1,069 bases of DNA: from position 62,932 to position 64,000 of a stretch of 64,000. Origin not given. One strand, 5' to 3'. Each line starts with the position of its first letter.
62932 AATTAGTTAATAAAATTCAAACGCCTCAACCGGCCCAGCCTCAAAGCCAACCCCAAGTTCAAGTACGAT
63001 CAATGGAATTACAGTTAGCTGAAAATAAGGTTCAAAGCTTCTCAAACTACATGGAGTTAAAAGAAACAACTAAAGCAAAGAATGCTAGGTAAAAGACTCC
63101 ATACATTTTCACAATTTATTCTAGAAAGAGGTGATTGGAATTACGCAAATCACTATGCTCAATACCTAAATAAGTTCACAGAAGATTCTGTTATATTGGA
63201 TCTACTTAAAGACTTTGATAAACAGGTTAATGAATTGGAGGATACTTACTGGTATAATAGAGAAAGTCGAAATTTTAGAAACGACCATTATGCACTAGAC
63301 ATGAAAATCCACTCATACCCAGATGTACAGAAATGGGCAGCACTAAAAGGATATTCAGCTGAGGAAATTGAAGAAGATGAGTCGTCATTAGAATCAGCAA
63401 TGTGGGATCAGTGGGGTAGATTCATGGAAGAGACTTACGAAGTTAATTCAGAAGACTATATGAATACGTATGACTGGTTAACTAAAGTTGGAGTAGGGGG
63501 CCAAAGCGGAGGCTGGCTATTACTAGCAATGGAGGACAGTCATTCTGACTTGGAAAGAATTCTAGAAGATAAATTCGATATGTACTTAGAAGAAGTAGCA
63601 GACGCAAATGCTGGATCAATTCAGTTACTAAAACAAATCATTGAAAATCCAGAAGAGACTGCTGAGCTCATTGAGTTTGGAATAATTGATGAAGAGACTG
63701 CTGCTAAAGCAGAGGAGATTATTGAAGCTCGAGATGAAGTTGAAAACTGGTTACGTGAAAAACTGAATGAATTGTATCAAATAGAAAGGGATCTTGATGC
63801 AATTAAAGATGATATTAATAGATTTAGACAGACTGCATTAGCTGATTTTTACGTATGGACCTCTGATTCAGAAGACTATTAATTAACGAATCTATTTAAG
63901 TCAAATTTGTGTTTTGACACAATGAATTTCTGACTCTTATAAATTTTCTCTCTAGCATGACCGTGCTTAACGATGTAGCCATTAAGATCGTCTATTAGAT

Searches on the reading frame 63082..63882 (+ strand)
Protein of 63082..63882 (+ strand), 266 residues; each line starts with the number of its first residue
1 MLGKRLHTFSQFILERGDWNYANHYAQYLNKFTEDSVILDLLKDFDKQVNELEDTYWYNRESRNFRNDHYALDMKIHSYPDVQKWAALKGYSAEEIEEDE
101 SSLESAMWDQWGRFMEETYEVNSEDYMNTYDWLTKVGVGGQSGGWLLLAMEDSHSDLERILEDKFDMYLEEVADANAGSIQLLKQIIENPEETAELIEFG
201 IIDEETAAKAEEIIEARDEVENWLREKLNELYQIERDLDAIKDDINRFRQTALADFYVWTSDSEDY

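Call 4: search_protein_families(library=pfam, proteins=[window:63082-63882:+], max_evalue=0.01)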
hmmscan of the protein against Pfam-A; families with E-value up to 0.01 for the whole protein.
window:63082-63882:+ (266 aa): 1 family
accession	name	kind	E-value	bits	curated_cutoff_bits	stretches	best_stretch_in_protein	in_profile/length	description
PF18269.6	T3SS_ATPase_C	-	0.0086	16.4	22.7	0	180-241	9-70/72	T3SS EscN ATPase C-terminal domain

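Call 50: search_protein_families(library=phrogs, proteins=[window:63082-63882:+], max_evalue=0.001)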
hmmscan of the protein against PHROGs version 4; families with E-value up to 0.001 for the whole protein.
window:63082-63882:+ (266 aa): 0 families
